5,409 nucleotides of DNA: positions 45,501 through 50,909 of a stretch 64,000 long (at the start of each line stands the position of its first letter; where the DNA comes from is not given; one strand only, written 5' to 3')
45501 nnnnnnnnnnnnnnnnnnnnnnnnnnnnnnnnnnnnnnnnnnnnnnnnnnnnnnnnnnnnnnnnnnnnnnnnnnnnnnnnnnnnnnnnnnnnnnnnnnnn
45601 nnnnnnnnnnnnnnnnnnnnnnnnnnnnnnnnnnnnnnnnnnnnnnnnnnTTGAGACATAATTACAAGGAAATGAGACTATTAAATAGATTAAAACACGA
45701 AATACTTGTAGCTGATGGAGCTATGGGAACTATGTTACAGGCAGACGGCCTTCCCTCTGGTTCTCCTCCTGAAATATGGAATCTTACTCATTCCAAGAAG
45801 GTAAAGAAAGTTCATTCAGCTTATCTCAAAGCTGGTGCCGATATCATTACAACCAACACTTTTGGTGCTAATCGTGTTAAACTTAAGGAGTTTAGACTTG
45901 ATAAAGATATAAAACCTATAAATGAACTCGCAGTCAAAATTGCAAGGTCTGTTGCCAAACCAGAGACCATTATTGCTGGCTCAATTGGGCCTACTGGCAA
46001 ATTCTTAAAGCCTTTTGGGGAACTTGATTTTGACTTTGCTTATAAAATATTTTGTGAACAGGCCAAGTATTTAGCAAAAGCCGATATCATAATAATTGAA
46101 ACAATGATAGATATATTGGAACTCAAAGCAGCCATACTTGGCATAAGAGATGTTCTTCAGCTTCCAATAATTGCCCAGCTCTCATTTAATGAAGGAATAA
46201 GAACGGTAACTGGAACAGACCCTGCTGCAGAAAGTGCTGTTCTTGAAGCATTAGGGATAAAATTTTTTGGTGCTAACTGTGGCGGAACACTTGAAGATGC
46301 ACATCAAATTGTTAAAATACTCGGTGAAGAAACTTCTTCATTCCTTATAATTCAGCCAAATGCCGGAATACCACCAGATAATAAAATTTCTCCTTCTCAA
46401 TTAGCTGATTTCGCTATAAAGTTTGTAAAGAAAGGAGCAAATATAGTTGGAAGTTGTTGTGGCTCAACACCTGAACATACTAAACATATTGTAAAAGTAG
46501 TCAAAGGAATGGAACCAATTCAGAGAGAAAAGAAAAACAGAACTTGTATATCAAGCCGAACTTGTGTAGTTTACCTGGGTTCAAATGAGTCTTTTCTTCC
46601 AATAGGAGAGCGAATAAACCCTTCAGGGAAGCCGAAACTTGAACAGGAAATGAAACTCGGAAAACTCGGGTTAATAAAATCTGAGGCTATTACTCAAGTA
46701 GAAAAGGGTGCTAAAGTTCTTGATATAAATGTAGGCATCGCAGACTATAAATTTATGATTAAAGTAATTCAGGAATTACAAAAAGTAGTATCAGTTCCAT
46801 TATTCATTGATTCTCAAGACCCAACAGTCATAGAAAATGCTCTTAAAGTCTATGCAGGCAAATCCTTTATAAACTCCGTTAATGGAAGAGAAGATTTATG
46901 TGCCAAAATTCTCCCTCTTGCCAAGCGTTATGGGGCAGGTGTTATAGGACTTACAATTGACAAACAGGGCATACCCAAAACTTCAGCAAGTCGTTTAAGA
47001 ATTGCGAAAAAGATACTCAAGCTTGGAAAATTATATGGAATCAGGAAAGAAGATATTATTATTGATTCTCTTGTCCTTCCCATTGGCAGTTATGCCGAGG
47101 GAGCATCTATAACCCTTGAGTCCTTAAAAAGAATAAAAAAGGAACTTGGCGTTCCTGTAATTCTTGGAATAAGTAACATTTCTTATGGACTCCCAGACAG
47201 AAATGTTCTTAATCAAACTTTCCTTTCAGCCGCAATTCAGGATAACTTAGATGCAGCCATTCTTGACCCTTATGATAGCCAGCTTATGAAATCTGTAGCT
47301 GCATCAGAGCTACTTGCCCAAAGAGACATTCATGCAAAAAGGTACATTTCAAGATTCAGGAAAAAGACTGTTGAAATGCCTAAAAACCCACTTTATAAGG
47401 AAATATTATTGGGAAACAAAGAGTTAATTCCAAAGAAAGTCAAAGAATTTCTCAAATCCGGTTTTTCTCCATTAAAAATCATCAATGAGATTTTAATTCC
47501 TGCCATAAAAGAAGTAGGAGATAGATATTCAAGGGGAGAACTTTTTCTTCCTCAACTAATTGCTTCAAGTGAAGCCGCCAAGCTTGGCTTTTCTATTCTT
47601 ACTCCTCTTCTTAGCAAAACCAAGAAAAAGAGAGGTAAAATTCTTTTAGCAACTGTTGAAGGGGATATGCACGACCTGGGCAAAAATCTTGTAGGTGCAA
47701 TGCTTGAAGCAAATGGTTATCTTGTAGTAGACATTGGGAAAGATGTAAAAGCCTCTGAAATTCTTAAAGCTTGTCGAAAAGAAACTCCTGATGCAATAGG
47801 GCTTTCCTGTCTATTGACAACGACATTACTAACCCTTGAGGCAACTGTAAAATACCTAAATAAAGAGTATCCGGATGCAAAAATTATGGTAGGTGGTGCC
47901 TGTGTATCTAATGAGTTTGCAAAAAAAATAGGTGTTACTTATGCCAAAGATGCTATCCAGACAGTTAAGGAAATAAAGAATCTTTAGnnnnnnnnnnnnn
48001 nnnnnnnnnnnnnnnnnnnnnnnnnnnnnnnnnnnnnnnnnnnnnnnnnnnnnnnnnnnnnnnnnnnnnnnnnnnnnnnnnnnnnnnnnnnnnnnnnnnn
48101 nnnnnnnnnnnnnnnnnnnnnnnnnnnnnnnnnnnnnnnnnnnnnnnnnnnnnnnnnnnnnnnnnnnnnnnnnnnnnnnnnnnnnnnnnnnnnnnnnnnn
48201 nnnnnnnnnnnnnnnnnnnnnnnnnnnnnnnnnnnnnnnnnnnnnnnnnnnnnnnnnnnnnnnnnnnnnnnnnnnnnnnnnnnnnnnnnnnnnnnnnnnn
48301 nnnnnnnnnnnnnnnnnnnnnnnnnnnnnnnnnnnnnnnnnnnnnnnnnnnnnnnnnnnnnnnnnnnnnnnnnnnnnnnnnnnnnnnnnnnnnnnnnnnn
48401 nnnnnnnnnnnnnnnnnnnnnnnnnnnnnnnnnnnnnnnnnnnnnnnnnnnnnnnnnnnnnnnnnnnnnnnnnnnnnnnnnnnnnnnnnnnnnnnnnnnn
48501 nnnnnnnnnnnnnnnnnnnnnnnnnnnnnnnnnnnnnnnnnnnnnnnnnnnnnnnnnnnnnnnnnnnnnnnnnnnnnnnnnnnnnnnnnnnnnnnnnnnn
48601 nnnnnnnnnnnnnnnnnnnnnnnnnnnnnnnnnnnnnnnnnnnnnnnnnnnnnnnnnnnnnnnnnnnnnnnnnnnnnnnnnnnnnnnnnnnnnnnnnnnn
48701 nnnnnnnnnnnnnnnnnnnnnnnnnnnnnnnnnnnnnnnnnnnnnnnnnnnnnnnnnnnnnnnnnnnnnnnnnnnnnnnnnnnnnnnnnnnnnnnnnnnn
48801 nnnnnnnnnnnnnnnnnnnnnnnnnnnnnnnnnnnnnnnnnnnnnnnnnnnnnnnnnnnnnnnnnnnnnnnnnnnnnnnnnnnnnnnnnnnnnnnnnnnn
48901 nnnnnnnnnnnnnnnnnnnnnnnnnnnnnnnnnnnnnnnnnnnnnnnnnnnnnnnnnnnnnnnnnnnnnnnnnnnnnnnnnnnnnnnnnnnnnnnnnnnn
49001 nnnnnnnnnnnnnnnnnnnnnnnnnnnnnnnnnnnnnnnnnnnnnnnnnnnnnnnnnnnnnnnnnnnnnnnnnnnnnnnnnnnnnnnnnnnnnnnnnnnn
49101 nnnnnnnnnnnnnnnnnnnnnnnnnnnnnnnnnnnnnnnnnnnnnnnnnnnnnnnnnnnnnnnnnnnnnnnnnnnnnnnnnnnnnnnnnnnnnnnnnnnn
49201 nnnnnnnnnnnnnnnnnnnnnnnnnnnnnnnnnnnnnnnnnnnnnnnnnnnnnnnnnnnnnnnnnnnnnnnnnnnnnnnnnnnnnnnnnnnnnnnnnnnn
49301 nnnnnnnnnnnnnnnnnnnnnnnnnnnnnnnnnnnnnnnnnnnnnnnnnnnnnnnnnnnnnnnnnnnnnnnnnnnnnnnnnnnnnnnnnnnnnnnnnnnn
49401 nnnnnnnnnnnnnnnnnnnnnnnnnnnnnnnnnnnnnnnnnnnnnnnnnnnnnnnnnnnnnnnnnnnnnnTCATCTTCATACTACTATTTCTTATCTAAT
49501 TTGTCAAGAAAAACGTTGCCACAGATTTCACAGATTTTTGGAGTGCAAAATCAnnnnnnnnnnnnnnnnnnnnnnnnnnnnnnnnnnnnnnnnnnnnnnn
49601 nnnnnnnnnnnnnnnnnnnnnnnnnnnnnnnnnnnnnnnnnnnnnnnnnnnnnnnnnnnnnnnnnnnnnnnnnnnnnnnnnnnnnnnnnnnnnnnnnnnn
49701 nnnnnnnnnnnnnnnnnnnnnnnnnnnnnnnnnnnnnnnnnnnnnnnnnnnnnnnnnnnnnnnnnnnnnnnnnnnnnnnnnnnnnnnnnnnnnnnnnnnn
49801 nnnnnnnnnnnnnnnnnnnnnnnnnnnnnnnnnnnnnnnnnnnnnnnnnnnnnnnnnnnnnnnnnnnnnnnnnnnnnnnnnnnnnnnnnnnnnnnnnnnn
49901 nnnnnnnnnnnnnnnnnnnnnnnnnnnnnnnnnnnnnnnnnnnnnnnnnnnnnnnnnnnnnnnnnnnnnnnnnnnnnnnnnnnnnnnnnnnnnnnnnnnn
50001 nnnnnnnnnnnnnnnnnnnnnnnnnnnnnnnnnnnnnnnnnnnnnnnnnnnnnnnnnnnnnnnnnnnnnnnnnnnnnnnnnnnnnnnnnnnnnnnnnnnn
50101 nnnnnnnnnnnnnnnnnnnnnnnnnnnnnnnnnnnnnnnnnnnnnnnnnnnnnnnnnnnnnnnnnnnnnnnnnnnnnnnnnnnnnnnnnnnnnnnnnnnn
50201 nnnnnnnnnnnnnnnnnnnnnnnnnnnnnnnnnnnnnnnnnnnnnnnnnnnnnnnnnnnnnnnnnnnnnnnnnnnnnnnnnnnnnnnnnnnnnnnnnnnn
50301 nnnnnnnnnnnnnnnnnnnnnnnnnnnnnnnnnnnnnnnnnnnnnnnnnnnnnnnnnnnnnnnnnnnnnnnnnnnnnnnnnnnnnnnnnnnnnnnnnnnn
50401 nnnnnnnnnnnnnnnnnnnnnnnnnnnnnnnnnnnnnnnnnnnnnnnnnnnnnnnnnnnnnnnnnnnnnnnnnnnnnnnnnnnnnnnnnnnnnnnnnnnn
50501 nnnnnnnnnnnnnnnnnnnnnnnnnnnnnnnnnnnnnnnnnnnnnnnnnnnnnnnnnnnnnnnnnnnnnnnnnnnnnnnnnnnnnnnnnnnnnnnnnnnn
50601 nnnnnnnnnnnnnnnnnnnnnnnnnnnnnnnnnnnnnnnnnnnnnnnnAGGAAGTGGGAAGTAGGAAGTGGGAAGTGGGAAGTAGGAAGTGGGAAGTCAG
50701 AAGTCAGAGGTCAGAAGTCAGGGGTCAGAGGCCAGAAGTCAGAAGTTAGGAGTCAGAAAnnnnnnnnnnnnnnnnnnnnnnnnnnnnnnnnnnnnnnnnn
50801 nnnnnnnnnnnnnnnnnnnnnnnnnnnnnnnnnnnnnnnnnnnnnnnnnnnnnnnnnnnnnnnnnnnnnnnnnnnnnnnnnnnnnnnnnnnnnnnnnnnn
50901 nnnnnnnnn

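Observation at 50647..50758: A 16-unit degenerate heptanucleotide tract translated inside gatA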

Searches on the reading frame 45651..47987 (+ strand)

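Call 58: search_protein_families(library=pfam, proteins=[window:45651-47987:+])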
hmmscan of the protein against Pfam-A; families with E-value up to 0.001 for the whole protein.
window:45651-47987:+ (778 aa): 5 families
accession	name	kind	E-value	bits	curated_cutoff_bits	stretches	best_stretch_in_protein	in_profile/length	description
PF02574.22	S-methyl_trans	-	5.9e-65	220.4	22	1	19-284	1-283/283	Homocysteine S-methyltransferase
PF02310.24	B12-binding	-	2.6e-25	89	32.1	1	662-764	1-107/121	B12 binding domain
PF00809.28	Pterin_bind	-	4.2e-24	86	25.5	1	320-537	2-242/244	Pterin binding enzyme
PF02607.22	B12-binding_2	-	3.8e-17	62.7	23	1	581-650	5-73/74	B12 binding domain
PF03599.22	CdhD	-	4e-05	23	24.8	1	362-495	78-195/387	CO dehydrogenase/acetyl-CoA synthase delta subunit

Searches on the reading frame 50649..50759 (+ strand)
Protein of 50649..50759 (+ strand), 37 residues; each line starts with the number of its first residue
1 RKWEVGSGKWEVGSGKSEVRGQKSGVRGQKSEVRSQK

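Call 82: search_protein_representatives(protein=window:50649-50759:+)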
Query: 37 residues. Proteins with E-value up to 0.001 (for the whole library): 152; up to 1e-10: 4; up to 1e-30: 0. The best 150 are listed.
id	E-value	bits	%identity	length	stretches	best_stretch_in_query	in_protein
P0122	1.1e-25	101.3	40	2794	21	2-37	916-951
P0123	1.4e-16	73.7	47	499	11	2-35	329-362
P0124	9.5e-14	65.2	51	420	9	2-19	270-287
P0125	1.4e-11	58.6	76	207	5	3-37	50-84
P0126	2.5e-10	54.8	58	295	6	6-37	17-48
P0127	6.5e-10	53.5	55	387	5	11-35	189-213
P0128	1.0e-09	52.9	85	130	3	12-37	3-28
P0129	1.0e-08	49.9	77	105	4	2-22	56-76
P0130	1.0e-08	49.9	76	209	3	9-37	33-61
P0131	1.7e-08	49.2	83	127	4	2-20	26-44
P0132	3.0e-08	48.5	71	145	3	4-37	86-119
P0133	4.8e-08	47.8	51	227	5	3-32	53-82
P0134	5.2e-08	47.7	91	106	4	2-19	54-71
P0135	6.4e-08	47.5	67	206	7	2-18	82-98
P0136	7.0e-08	47.3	78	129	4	11-37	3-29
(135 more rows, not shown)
